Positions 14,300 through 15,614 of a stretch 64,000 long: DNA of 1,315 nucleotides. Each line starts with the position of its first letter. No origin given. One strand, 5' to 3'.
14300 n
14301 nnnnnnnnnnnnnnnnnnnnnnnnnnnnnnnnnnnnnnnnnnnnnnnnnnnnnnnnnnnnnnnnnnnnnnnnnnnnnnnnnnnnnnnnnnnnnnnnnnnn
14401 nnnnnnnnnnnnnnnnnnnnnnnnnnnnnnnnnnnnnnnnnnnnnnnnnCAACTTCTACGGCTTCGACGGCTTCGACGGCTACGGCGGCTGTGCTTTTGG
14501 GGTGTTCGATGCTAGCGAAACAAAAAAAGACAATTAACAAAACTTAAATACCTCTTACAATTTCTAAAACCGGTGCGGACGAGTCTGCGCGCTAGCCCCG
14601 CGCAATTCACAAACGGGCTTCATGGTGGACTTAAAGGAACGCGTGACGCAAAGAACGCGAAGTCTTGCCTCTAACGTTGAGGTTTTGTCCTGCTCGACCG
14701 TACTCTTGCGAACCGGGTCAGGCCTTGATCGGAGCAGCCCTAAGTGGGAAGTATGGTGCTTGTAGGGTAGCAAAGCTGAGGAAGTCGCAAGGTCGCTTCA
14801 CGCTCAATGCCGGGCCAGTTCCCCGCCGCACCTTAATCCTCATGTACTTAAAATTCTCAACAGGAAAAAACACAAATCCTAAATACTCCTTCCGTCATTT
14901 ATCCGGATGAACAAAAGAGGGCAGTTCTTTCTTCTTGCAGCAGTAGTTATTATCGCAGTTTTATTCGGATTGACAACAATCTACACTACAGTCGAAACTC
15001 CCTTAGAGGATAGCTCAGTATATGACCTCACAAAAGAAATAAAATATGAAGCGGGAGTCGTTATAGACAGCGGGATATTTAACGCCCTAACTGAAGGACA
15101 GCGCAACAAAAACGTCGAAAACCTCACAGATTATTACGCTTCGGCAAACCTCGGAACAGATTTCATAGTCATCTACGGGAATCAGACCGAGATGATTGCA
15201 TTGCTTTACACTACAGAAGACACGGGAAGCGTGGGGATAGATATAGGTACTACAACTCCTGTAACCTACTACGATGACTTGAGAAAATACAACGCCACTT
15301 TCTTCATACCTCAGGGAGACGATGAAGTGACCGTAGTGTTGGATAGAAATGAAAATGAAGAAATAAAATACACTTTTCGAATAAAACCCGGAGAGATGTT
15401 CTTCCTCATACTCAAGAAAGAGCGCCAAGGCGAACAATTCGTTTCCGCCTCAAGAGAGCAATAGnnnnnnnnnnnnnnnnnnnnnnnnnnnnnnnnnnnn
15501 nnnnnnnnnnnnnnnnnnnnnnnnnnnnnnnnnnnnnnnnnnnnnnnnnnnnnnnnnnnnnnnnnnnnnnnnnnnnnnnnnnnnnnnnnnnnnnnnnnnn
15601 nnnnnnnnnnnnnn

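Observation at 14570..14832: GC-rich structured RNA, most likely SRP (7S) RNA, overlapping two spurious ORFs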

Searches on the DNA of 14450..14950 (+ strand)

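Call 4: search_rna_families(source=window, start=14450, end=14950, threshold=evalue, max_evalue=10, show_alignments=3)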
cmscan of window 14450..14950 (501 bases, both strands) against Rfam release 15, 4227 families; matches with E-value up to 10: 1.
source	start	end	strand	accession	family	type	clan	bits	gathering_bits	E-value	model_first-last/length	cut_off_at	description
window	14572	14832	+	RF01857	Archaea_SRP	Gene;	CL00003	79.7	96.5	3e-18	1-317/317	no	Archaeal signal recognition particle RNA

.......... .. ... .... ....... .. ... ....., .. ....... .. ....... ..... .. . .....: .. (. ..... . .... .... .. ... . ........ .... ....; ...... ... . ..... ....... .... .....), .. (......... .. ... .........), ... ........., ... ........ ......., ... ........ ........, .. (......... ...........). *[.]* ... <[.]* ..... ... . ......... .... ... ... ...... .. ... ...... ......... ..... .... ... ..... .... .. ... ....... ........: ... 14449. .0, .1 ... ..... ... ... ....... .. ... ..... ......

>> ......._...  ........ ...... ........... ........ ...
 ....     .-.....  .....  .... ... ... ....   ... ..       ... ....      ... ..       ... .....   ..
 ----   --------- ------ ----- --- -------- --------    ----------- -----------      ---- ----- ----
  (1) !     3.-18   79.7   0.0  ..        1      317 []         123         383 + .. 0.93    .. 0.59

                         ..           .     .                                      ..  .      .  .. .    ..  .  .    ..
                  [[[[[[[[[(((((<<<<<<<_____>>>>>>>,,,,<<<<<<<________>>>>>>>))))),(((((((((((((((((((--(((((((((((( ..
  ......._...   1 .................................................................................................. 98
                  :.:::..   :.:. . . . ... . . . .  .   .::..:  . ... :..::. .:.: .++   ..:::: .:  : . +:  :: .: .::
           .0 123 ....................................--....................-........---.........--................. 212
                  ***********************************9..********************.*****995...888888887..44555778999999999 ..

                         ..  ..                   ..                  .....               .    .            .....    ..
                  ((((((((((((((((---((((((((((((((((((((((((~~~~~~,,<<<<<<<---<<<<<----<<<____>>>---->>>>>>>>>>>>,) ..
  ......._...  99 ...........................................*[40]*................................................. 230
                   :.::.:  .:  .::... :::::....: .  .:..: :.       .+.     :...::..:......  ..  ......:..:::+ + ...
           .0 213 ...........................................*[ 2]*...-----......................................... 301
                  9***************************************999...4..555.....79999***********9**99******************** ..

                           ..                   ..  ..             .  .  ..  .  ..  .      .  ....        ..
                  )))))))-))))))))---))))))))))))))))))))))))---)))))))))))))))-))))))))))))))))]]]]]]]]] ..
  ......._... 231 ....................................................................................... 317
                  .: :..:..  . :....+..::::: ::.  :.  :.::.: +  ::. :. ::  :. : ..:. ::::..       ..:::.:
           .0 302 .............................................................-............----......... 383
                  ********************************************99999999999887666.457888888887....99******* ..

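Call 27: build_rna_model(alignment_id=A2, structure=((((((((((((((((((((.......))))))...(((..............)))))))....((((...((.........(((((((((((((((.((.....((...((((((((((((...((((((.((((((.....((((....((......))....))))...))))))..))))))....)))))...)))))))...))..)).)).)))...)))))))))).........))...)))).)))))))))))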
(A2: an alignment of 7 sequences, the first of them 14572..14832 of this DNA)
Model R1 built from alignment A2 (7 sequences, 263 columns); structure: as given.
model positions 262; base pairs 78; branch points 2; effective number of sequences 1.1; information 0.59 bits per position. Calibrated on 0.2 Mb of random sequence (short: E-values are rough).
structure used (alignment columns):
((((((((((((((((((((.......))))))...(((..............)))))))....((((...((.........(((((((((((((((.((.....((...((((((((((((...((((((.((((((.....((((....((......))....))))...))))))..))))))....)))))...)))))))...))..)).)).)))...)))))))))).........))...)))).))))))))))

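Call 28: search_with_rna_model(model_id=R1, sources=[window, L001, L002, L003, L004, L005, L006, L007, L008, L009, L010, L011, L012, L013, L014, L015, L016, L017, L018, L019, L020, L021, L022, L023, L024, L025, L026, L027, L028, L029, L030, L031, L032, L033, L034, L035, L036, L037, L038, L039, L040], max_evalue=1, make_alignment=true)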
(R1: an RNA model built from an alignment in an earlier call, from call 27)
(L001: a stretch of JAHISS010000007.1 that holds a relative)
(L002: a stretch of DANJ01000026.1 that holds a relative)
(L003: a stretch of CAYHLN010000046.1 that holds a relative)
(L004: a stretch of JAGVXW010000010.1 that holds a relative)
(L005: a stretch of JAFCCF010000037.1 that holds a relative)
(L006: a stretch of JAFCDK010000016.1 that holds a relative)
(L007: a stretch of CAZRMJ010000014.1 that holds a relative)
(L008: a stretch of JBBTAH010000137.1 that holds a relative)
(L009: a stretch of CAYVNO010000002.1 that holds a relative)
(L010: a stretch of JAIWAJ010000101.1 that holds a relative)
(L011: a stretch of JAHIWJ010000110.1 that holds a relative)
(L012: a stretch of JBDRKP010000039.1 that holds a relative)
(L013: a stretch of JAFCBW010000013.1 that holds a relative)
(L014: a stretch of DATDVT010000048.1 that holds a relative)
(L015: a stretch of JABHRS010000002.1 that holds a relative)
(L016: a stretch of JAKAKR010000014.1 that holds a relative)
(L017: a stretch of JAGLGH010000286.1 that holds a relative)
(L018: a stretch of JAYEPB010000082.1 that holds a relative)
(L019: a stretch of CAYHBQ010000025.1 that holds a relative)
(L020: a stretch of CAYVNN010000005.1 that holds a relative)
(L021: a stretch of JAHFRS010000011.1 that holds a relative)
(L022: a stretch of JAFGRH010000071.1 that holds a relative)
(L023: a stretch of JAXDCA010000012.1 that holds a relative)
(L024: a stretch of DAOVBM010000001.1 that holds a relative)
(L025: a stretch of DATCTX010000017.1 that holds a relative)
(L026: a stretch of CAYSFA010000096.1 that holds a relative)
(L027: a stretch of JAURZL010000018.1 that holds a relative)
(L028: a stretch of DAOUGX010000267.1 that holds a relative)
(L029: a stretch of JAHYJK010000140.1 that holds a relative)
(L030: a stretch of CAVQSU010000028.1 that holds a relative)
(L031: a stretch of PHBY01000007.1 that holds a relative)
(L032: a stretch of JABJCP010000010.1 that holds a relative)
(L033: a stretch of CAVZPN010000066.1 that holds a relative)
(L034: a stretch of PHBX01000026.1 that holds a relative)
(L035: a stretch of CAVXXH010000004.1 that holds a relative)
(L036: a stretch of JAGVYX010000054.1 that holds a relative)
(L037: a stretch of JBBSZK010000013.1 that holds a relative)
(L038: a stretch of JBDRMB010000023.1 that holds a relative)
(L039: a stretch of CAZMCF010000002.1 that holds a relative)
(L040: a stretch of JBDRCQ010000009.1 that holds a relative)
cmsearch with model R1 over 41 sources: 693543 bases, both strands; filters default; matches with E-value up to 1: 8.
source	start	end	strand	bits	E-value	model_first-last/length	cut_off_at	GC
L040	5598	5859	+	281.7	3.1e-77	1-262/262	no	0.55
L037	12018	12279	+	280.5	6.6e-77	1-262/262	no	0.56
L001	11940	12201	+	279.1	1.7e-76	1-262/262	no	0.53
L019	2799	3060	+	277.8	3.9e-76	1-262/262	no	0.56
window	14572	14832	+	269.1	1.1e-73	1-262/262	no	0.59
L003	4392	4652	+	265.3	1.3e-72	1-262/262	no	0.59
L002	5386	5648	+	260.3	3.2e-71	1-262/262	no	0.52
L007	7972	8021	+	25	5.2e-05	1-49/262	3'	0.58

Alignment A3: 8 matches aligned to the model, 264 columns, each read 5' to 3' on its own strand. Consensus structure (alignment columns), stored with it:
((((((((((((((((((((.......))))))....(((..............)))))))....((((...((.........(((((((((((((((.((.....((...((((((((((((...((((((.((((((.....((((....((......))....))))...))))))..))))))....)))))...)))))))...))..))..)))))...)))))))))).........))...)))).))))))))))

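Call 30: search_with_rna_model(model_id=R1, sources=[L041, L042, L043, L044, L045, L046, L047, L048, L049, L050, L051, L052, L053, L054, L055, L056, L057, L058, L059, L060, L061, L062, L063, L064, L065, L066, L067, L068, L069, L070, L071, L072, L073, L074, L075, L076, L077, L078, L079, L080, L081, L082, L083, L084, L085, L086, L087, L088, L089, L090, L091, L092, L093, L094, L095, L096, L097, L098, L099, L100, L101, L102, L103, L104, L105, L106, L107, L108, L109, L110, L111, L112, L113, L114, L115, L116, L117, L118, L119, L120], max_evalue=0.01, make_alignment=true)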
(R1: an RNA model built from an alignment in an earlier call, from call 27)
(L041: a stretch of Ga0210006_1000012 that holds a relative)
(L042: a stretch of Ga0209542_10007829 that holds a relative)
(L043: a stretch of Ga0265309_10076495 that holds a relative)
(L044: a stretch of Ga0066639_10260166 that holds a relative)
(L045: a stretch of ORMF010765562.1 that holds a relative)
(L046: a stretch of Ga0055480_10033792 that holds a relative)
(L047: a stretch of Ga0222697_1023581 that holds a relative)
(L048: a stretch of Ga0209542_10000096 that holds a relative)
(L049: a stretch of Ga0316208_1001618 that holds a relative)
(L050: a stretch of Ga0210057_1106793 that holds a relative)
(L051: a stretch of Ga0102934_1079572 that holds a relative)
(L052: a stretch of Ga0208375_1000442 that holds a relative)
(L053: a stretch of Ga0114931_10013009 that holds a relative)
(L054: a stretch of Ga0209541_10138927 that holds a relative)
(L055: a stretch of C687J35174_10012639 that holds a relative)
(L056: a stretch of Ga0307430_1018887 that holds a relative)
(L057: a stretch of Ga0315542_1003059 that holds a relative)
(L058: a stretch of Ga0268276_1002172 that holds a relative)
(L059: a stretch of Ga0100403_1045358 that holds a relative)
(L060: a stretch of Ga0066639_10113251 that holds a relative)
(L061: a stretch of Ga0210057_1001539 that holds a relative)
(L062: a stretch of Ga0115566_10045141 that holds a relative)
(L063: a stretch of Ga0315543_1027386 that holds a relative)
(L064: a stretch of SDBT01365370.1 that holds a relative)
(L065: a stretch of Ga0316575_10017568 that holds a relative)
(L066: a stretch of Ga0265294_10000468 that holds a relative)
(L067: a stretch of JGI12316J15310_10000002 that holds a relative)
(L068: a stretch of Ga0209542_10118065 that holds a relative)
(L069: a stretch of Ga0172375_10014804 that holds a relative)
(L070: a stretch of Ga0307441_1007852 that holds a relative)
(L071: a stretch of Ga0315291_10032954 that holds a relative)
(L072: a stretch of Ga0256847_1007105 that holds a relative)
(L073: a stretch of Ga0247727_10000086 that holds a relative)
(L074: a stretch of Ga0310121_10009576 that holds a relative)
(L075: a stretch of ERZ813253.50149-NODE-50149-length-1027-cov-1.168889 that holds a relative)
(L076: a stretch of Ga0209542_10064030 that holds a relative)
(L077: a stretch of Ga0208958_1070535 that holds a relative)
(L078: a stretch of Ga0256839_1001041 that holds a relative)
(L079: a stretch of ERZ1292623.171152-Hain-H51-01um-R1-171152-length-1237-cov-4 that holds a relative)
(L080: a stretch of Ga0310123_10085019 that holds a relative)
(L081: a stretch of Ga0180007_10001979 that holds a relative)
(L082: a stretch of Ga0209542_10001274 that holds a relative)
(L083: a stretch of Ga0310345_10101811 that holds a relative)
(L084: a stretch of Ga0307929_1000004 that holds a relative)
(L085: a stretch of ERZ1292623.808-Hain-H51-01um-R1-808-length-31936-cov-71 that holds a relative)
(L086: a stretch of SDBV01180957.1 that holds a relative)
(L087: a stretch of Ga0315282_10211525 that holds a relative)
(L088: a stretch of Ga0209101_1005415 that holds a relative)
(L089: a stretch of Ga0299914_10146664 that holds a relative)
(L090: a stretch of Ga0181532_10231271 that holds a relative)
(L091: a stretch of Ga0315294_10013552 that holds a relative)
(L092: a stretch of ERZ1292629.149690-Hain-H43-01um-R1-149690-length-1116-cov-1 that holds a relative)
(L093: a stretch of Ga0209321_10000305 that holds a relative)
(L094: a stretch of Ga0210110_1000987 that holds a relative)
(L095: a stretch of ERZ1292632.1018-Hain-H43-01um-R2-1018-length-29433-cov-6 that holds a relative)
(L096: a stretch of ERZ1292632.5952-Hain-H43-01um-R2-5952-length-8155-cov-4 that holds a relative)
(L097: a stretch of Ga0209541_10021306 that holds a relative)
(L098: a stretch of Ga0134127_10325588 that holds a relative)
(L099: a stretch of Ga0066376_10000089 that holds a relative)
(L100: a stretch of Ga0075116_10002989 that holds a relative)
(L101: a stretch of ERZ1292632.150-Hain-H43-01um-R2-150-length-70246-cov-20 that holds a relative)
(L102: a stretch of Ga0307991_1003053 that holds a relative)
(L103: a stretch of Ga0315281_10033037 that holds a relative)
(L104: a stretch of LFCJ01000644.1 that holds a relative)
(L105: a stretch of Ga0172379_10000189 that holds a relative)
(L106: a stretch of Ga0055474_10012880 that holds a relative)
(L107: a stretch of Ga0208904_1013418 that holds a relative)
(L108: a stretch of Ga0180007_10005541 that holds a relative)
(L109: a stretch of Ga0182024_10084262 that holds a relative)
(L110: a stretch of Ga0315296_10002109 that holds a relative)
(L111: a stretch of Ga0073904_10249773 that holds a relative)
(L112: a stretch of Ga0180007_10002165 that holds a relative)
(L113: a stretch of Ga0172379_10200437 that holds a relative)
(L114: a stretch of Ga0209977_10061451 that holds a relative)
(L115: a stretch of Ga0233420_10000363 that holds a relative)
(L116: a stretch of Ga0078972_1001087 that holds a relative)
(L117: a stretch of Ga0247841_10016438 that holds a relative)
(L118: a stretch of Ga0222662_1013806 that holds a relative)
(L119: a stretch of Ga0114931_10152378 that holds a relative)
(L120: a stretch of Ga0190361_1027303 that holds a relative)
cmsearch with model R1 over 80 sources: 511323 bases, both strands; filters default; matches with E-value up to 0.01: 80.
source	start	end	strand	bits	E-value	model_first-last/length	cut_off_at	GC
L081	1990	2251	-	279.1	1.2e-76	1-262/262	no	0.53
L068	904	1165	-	265.8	6.6e-73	1-262/262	no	0.5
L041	1787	2049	-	254.3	1.2e-69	1-262/262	no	0.53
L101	272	535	-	249.8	2.2e-68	1-262/262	no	0.49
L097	698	960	+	247.6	8.9e-68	1-262/262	no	0.52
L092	723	984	+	242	3.3e-66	1-262/262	no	0.55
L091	592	853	-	241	6.4e-66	1-262/262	no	0.55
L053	4233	4494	-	238.3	3.6e-65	1-262/262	no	0.51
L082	3158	3418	-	234.7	3.9e-64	1-262/262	no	0.48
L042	863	1125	+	226.7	6.9e-62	1-262/262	no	0.48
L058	12820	13084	+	215.8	7.8e-59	1-262/262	no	0.5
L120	1325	1588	-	211.3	1.5e-57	1-262/262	no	0.53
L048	12580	12844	-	208.8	7.1e-57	1-262/262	no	0.47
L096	2187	2446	+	206.5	3.3e-56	1-262/262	no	0.43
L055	269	532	-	204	1.6e-55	1-262/262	no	0.48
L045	615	880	-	203.6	2.2e-55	1-262/262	no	0.48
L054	222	485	+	203.4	2.4e-55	1-262/262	no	0.47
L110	4380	4643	+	203.1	3e-55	1-262/262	no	0.48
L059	440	703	+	202.9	3.3e-55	1-262/262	no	0.51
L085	13026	13288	-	202.5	4.4e-55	1-262/262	no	0.54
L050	1458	1726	-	202.4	4.6e-55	1-262/262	no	0.49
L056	2384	2647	-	201.6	7.6e-55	1-262/262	no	0.47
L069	739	1000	+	200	2.2e-54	1-262/262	no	0.46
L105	2204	2468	+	199.6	2.9e-54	1-262/262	no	0.47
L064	663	926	-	197.9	8.5e-54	1-262/262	no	0.45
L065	1090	1354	+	197.7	9.6e-54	1-262/262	no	0.44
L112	8827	9091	+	197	1.5e-53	1-262/262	no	0.46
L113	886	1151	-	196.4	2.3e-53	1-262/262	no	0.48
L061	9237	9500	-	196.3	2.4e-53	1-262/262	no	0.48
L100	1564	1827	-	195.8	3.3e-53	1-262/262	no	0.46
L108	11581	11844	-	194.2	9.7e-53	1-262/262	no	0.49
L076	3642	3906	+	193.7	1.3e-52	1-262/262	no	0.49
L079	618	879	+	192.2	3.4e-52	1-262/262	no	0.44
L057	6607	6871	-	191.6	5.1e-52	1-262/262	no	0.56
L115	12847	13110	-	191.4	5.8e-52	1-262/262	no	0.49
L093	10588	10853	-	190.4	1.1e-51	1-262/262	no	0.51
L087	1110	1371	-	188.8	3.1e-51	1-262/262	no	0.46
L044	163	428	+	187.9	5.5e-51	1-262/262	no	0.48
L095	1932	2196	-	187.5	7.1e-51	1-262/262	no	0.46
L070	3320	3584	-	187.5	7.2e-51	1-262/262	no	0.55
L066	1713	1977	+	181.9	2.8e-49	1-262/262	no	0.46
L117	4205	4465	+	179.4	1.4e-48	1-262/262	no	0.46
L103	1753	2019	+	179.3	1.5e-48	1-262/262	no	0.49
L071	2522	2785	+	178.8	2e-48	1-262/262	no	0.51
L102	10678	10941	-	176.9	6.8e-48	1-262/262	no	0.45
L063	907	1172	+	173.4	6.8e-47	1-262/262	no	0.48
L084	6699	6963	-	153.2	3.3e-41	1-262/262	no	0.43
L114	1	181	+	128.6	2.6e-34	83-262/262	5'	0.47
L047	1134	1297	-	126.3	1.2e-33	100-262/262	5'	0.43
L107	1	178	+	123.9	5.5e-33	86-262/262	5'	0.45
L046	1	222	+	123.4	7.9e-33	44-262/262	5'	0.48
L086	1766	1955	-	112.6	8.5e-30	75-262/262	5'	0.44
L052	2384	2653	+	103.4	3.3e-27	1-262/262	no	0.56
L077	963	1130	+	98.1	9.9e-26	1-170/262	3'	0.47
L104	786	923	+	87.2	1.2e-22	90-226/262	no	0.59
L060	1702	1834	-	80.1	1.2e-20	131-262/262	5'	0.47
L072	2619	2764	-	47.7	1.5e-11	83-236/262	no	0.67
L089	11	104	-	47.2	2.1e-11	111-206/262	no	0.72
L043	1103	1244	+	47.2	2.2e-11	85-231/262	no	0.68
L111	766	924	+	45.2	7.9e-11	73-243/262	no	0.67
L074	6251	6341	+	43.7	2e-10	111-206/262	no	0.67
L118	1843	2012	-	42.9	3.5e-10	89-262/262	5'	0.67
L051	1491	1621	-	41.6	8e-10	133-262/262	5'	0.54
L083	235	373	+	41.2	1e-09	84-232/262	no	0.68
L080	118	244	+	41.2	1.1e-09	85-231/262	no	0.64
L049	6937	7072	-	39.1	4e-09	83-240/262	no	0.65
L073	11977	12080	-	39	4.4e-09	106-210/262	no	0.72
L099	677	755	+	38.7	5.2e-09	118-197/262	no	0.59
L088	1278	1423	-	38.5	6.1e-09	83-241/262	no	0.64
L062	1752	1902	+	36.8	1.8e-08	72-244/262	no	0.59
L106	716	809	-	36.5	2.2e-08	111-206/262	no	0.71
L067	9355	9495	-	35.5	4e-08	83-241/262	no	0.64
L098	272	365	-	33.9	1.1e-07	111-206/262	no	0.7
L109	1121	1332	-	33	2.1e-07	1-262/262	no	0.58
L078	9346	9387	-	32.3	3.2e-07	135-176/262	no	0.67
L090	608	730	+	29.7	1.8e-06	93-223/262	no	0.63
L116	28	63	-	26.8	1.1e-05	138-173/262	no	0.67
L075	905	1006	-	25.7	2.3e-05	105-212/262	no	0.64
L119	6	32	-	18.4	0.0026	144-170/262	no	0.67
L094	3057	3160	+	18.4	0.0027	106-211/262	no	0.63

Alignment A4: 80 matches aligned to the model, 331 columns, each read 5' to 3' on its own strand. Consensus structure (alignment columns), stored with it:
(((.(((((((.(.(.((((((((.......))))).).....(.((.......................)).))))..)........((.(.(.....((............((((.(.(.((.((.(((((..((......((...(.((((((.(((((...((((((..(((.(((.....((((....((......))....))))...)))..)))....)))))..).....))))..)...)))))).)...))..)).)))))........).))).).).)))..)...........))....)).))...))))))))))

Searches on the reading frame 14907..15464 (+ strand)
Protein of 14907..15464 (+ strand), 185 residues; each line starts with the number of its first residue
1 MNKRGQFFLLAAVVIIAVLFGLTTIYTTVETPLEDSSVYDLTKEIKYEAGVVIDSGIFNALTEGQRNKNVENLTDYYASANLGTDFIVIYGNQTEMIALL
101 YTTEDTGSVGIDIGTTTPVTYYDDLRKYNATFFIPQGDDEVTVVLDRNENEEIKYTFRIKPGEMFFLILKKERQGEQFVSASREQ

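Call 9: search_protein_families(library=ncbifam, proteins=[window:14907-15464:+], max_evalue=0.00001)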
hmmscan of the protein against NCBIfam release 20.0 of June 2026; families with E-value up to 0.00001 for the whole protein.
window:14907-15464:+ (185 aa): 0 families

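Call 14: find_encoding_contigs(protein=window:14907-15464:+, flank=3000, max_places=10)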
Protein window:14907-15464:+ (185 aa): no gene with exactly this product is on record in the collection.

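Call 56: search_protein_families(library=pfam, proteins=[window:14907-15464:+], max_evalue=0.001)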
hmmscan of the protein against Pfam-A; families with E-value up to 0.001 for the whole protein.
window:14907-15464:+ (185 aa): 0 families
